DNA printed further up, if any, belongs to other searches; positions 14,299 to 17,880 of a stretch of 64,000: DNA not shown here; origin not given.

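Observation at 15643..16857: HNH-endonuclease intein inside the portal protein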

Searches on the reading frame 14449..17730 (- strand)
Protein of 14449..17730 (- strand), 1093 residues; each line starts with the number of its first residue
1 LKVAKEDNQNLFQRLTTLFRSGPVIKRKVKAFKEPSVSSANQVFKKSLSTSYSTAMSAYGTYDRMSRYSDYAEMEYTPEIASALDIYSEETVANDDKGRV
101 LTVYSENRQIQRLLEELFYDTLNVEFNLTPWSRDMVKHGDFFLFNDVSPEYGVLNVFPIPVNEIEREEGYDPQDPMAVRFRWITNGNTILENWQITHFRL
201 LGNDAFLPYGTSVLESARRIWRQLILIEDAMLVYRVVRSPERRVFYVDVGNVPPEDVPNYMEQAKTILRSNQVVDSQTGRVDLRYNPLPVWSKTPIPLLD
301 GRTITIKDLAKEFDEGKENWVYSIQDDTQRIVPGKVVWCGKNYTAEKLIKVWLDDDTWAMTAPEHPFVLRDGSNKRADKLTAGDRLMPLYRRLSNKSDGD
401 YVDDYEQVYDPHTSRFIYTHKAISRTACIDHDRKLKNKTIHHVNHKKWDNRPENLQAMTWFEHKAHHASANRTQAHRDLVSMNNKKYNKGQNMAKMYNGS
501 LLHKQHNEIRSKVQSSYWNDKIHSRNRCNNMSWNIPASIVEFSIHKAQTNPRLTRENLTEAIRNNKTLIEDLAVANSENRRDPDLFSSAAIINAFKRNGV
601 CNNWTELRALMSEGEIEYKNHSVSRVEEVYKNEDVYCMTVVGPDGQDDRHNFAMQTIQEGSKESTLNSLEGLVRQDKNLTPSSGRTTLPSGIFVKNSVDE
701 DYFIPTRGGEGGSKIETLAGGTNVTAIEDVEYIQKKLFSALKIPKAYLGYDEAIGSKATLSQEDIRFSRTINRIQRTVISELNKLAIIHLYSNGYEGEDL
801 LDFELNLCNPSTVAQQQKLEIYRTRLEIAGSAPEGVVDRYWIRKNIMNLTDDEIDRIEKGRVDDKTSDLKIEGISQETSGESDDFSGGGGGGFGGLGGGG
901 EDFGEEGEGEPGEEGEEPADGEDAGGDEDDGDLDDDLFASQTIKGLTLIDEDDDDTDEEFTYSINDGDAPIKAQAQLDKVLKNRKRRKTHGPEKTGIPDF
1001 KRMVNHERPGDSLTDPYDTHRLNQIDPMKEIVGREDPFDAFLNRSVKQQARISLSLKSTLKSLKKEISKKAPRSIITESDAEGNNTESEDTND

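Call 3: search_protein_families(library=pfam, proteins=[window:14449-17730:-], max_evalue=1)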
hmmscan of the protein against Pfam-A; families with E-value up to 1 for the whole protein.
window:14449-17730:- (1093 aa): 4 families
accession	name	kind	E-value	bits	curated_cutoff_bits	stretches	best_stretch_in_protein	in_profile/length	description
PF07230.16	Portal_T4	-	8.4e-71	239.4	22.9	2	696-859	252-428/433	Bacteriophage T4-like portal protein (Gp20)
PF14890.11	Intein_splicing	-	1.3e-10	41.7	35.8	1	296-642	1-142/155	Intein splicing domain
PF13392.12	HNH_3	-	2.2e-05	24.4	24.8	1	436-460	17-41/46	HNH endonuclease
PF14561.12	TPR_20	-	0.17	12.6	25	1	643-688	19-64/90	Tetratricopeptide repeat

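Call 4: search_protein_families(library=phrogs, proteins=[window:14449-17730:-], max_evalue=0.01)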
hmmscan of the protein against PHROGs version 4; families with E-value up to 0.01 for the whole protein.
window:14449-17730:- (1093 aa): 5 families
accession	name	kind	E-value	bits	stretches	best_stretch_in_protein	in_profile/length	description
phrog_213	-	head and packaging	2.9e-65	221.8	3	697-878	318-511/528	portal protein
phrog_7545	-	DNA, RNA and nucleotide metabolism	5.1e-10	40.8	1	385-482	56-148/160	HNH endonuclease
phrog_1497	-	head and packaging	5.6e-08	33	0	208-272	252-316/549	portal protein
phrog_21964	-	DNA, RNA and nucleotide metabolism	6.9e-07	30.1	1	412-484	159-233/244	HNH endonuclease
phrog_9232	-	head and packaging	0.00032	20.7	1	724-784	304-364/502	portal protein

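Call 6: find_homologous_proteins(query=window:14449-17730:-, max_evalue=1e-10)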
Query window:14449-17730:- (1093 aa): 6835 proteins with E <= 1e-10 among 8000 candidates; the best 120 are listed.
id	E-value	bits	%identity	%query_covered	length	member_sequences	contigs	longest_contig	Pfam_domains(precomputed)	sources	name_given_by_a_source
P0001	0.0e+0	2395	100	95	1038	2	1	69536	PF07230.17,PF14890.12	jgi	-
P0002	0.0e+0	1769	70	79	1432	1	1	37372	PF07230.17,PF14890.12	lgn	-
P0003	0.0e+0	1279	48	65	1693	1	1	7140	PF13392.13,PF07230.17,PF14890.12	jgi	-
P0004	0.0e+0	1266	58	73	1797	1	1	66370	PF13392.13,PF07230.17,PF14890.12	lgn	-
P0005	0.0e+0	1220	64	30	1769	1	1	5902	PF13392.13,PF07230.17,PF14890.12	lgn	-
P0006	0.0e+0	1178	72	38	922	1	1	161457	PF07230.17,PF14890.12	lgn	-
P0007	0.0e+0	1154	52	97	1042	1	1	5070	PF07230.17,PF14890.12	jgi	jgi:hypothetical protein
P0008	0.0e+0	1150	56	74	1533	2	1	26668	PF13392.13,PF07230.17,PF14890.12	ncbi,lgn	-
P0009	0.0e+0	1149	55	74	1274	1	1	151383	PF07230.17,PF14890.12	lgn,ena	-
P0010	0.0e+0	1148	49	93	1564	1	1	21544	PF13392.13,PF07230.17,PF14890.12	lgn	-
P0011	0.0e+0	1135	51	87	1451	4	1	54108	PF13392.13,PF07230.17,PF14890.12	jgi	-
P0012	0.0e+0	1117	47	91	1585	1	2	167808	PF13392.13,PF07230.17,PF14890.12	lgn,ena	-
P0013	0.0e+0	1111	48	91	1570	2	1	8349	PF13392.13,PF07230.17,PF14890.12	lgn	-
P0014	0.0e+0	1107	52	61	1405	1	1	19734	PF07591.16,PF07230.17,PF14890.12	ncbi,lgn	-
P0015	0.0e+0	1098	49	64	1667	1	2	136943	PF13392.13,PF07230.17,PF14890.12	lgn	-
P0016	0.0e+0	1096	55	74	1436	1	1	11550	PF13392.13,PF07230.17,PF14890.12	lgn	-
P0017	0.0e+0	1082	51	69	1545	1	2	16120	PF13392.13,PF07230.17,PF14890.12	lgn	-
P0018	0.0e+0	1078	52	68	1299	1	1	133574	PF07591.16,PF07230.17,PF14890.12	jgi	jgi:hypothetical protein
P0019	0.0e+0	1073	57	75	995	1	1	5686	PF07230.17,PF14890.12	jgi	jgi:hypothetical protein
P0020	0.0e+0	1068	53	72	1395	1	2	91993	PF07591.16,PF07230.17,PF14890.12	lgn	-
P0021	0.0e+0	1067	56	82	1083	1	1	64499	PF07230.17,PF14890.12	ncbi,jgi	jgi:hypothetical protein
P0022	0.0e+0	1063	53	73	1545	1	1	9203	PF13392.13,PF07230.17,PF14890.12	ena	-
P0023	0.0e+0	1060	50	98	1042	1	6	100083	PF07230.17,PF14890.12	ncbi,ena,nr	ncbi:MAG: portal protein [Rhodobacteraceae bacterium]|nr:portal protein [Paracoccaceae bacterium]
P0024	0.0e+0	1059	61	39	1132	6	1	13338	PF13392.13,PF07230.17,PF14890.12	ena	-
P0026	0.0e+0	1050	49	91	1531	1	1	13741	PF13392.13,PF07230.17,PF14890.12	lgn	-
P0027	0.0e+0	1049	50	87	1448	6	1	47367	PF13392.13,PF07230.17,PF14890.12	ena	-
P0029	0.0e+0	1042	54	71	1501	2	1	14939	PF13392.13,PF07230.17,PF14890.12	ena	-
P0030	0.0e+0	1041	50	62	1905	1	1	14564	PF13392.13,PF07230.17,PF14890.12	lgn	-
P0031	0.0e+0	1035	82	27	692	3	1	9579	PF07230.17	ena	-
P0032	0.0e+0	1030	49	64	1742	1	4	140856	PF13392.13,PF07230.17,PF14890.12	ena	-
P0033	0.0e+0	1030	55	80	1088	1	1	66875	PF07230.17,PF14890.12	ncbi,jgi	jgi:hypothetical protein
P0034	0.0e+0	1029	54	80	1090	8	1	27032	PF07230.17,PF14890.12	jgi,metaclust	metaclust:\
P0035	0.0e+0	1027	47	69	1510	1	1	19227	PF13392.13,PF07230.17,PF14890.12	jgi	jgi:capsid assembly protein Gp20/intein-like protein with splicing domain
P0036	0.0e+0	1026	41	86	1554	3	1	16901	PF13392.13,PF07230.17,PF14890.12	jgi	-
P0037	0.0e+0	1026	63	38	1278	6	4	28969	PF07230.17,PF14890.12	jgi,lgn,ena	-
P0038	0.0e+0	1023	48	92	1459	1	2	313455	PF13392.13,PF07230.17,PF14890.12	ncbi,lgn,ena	-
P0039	0.0e+0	1021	46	92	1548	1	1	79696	PF13392.13,PF07230.17,PF14890.12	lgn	-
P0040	0.0e+0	1021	48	97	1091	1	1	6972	PF07230.17,PF14890.12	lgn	-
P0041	0.0e+0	1015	55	80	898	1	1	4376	PF07230.17,PF14890.12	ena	-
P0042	2.9e-298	1011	46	95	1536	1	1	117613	PF13392.13,PF07230.17,PF14890.12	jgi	jgi:hypothetical protein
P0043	2.4e-297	1008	47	94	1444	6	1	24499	PF13392.13,PF07230.17,PF14890.12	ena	-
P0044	6.2e-297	1006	46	91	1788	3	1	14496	PF13392.13,PF07230.17,PF14890.12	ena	-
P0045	3.6e-295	1000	50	80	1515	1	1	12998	PF13392.13,PF07230.17,PF14890.12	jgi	-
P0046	2.0e-294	998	47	98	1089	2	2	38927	PF07230.17,PF14890.12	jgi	-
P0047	2.7e-294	998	66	41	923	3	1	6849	PF07230.17,PF14890.12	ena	-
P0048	3.7e-294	997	45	45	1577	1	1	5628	PF07230.17,PF14890.12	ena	-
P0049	1.3e-293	995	55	44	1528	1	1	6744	PF13392.13,PF07230.17,PF14890.12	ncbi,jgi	jgi:intein/homing endonuclease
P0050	2.0e-292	991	43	57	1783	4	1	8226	PF07591.16,PF13392.13,PF07230.17,PF14890.12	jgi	jgi:intein/homing endonuclease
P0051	2.7e-292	991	61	39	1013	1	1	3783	PF13392.13,PF07230.17,PF14890.12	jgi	jgi:hypothetical protein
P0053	1.7e-290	985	52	50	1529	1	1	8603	PF13392.13,PF07230.17,PF14890.12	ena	-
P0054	2.5e-290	984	49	92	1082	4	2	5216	PF07230.17,PF14890.12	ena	-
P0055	1.2e-289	982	45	93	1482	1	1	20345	PF13392.13,PF07230.17,PF14890.12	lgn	-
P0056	7.5e-289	979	44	93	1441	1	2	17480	PF13392.13,PF07230.17,PF14890.12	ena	-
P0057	3.1e-288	977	77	21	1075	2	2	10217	PF13392.13,PF07230.17,PF14890.12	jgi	-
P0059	4.5e-288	977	47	88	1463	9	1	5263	PF13392.13,PF07230.17,PF14890.12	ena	-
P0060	1.1e-287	976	45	59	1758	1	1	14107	PF13392.13,PF07230.17,PF14890.12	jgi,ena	-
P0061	1.1e-287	976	46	97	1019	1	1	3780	PF07230.17,PF14890.12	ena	-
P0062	1.9e-287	975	46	72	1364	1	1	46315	PF07591.16,PF07230.17,PF14890.12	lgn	-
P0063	8.6e-287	973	44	93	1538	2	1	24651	PF13392.13,PF07230.17,PF14890.12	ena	-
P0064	1.2e-286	972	47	31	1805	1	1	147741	PF07591.16,PF13392.13,PF07230.17,PF14890.12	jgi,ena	-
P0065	3.0e-286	971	50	74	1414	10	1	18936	PF13392.13,PF07230.17,PF14890.12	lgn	-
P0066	1.7e-284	965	47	66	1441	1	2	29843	PF13392.13,PF07230.17,PF14890.12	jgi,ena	-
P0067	1.9e-284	965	45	86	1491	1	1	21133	PF13392.13,PF07230.17,PF14890.12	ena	-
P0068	4.0e-284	964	-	-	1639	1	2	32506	PF07591.16,PF07230.17,PF14890.12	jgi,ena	jgi:intein/homing endonuclease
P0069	5.1e-284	963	48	63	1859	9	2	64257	PF13392.13,PF07230.17,PF14890.12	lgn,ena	-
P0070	2.1e-283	961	44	99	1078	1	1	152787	PF07230.17,PF14890.12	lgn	-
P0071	7.0e-283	960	47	85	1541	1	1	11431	PF13392.13,PF07230.17,PF14890.12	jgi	jgi:hypothetical protein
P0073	5.1e-280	950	45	71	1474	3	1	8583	PF07230.17,PF14890.12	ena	-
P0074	7.2e-280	950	51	31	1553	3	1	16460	PF13392.13,PF07230.17,PF14890.12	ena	-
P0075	1.1e-279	949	49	63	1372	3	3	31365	PF07591.16,PF07230.17,PF14890.12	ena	-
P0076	2.1e-279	948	51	31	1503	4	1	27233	PF13392.13,PF07230.17,PF14890.12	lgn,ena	-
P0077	6.5e-279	947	42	86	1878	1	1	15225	PF13392.13,PF07230.17,PF14890.12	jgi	jgi:uncharacterized protein YjiS (DUF1127 family)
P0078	1.8e-278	945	45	75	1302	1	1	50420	PF07591.16,PF13392.13,PF07230.17,PF14890.12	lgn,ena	-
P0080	1.6e-276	939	47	62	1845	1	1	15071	PF13392.13,PF07230.17,PF14890.12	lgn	-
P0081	7.5e-276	936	75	20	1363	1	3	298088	PF07230.17,PF14890.12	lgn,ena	-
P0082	1.2e-275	936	47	62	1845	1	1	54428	PF13392.13,PF07230.17,PF14890.12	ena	-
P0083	1.7e-275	935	50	80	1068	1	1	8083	PF07230.17,PF14890.12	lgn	-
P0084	1.9e-275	935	44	64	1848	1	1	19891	PF13392.13,PF07230.17,PF14890.12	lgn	-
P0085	3.5e-275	934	47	62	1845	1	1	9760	PF13392.13,PF07230.17,PF14890.12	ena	-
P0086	3.8e-275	934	46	53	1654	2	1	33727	PF07591.16,PF13392.13,PF07230.17,PF14890.12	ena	-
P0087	5.0e-275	934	47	62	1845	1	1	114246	PF13392.13,PF07230.17,PF14890.12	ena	-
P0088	3.6e-274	931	44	94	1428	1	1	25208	PF13392.13,PF07230.17,PF14890.12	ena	-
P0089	6.6e-274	930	47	62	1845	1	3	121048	PF13392.13,PF07230.17,PF14890.12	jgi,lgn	-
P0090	2.1e-272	925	49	72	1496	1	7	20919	PF13392.13,PF07230.17,PF14890.12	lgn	-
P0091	3.3e-272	924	46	79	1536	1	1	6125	PF13392.13,PF07230.17,PF14890.12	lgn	-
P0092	4.7e-272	924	41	71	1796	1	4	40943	PF13392.13,PF07230.17,PF14890.12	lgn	-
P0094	2.4e-271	922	44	92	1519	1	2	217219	PF07230.17,PF14890.12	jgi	jgi:hypothetical protein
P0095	1.3e-270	919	47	63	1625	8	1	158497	PF07591.16,PF13392.13,PF07230.17,PF14890.12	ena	-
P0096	2.7e-269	915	47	71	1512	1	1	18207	PF13392.13,PF07230.17,PF14890.12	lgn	-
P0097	3.6e-267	908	46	31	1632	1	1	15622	PF07591.16,PF13392.13,PF07230.17,PF14890.12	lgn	-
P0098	8.5e-267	906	46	72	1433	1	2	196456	PF07230.17,PF14890.12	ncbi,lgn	-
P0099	1.1e-266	906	43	62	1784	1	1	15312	PF13392.13,PF07230.17,PF14890.12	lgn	-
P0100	1.5e-266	906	60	32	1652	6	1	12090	PF07591.16,PF13392.13,PF07230.17,PF14890.12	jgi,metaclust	metaclust:\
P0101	2.5e-266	905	45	91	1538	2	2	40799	PF13392.13,PF07230.17,PF14890.12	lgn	-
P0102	3.6e-266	904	67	26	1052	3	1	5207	PF13392.13,PF07230.17,PF14890.12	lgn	-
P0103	4.0e-266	904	48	73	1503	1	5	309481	PF13392.13,PF07230.17,PF14890.12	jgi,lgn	jgi:hypothetical protein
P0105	1.2e-264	899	45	91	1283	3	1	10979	PF07230.17,PF14890.12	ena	-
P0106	2.0e-264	899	46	74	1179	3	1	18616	PF07230.17,PF14890.12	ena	-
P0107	4.3e-264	898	44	99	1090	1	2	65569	PF07230.17,PF14890.12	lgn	-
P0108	8.4e-263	893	47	88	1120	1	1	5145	PF07230.17,PF14890.12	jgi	jgi:intein/homing endonuclease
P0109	4.2e-262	891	-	-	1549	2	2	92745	PF13392.13,PF07230.17,PF14890.12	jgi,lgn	-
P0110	4.7e-262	891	49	82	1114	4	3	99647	PF13392.13,PF07230.17,PF14890.12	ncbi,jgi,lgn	jgi:hypothetical protein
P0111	7.5e-262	890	80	20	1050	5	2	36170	PF13392.13,PF07230.17,PF14890.12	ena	-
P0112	1.2e-261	889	-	-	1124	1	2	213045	PF13392.13,PF07230.17,PF14890.12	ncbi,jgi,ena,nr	ncbi:MAG: hypothetical protein EBR82_00660 [Caulobacteraceae bacterium]|nr:hypothetical protein [Cau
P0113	1.5e-261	889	48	76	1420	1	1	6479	PF13392.13,PF07230.17,PF14890.12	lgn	-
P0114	7.7e-261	887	44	92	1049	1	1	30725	PF07230.17,PF14890.12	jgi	jgi:hypothetical protein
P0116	9.9e-261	886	42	87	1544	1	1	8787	PF13392.13,PF07230.17,PF14890.12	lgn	-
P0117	1.1e-260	886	48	80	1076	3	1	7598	PF07230.17,PF14890.12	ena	-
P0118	5.6e-260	884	-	-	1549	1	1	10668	PF13392.13,PF07230.17,PF14890.12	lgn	-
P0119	2.2e-259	882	47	73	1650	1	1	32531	PF13392.13,PF07230.17,PF14890.12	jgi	jgi:intein/homing endonuclease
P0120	4.2e-259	881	46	68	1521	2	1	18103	PF13392.13,PF07230.17,PF14890.12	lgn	-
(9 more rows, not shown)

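Call 38: find_encoding_contigs(protein=P0031, flank=6000, max_places=2)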
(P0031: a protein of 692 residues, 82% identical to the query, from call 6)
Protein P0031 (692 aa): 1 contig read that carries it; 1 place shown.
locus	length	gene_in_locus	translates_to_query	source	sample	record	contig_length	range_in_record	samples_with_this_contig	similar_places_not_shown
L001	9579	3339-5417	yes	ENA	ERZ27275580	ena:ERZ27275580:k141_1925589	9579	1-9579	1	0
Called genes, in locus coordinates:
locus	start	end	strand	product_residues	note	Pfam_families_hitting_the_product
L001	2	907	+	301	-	?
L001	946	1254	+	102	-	-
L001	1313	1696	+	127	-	-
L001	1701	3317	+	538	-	PF03354:TerL_ATPase (weak), PF03237:Terminase_6N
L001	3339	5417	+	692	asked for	PF07230:Portal_T4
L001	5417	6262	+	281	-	-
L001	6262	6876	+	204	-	PF03420:Peptidase_S77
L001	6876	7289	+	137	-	-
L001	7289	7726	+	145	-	-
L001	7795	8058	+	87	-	-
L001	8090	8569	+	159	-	-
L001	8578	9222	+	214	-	-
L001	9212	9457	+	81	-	PF01165:Ribosomal_S21 (weak)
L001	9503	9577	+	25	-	?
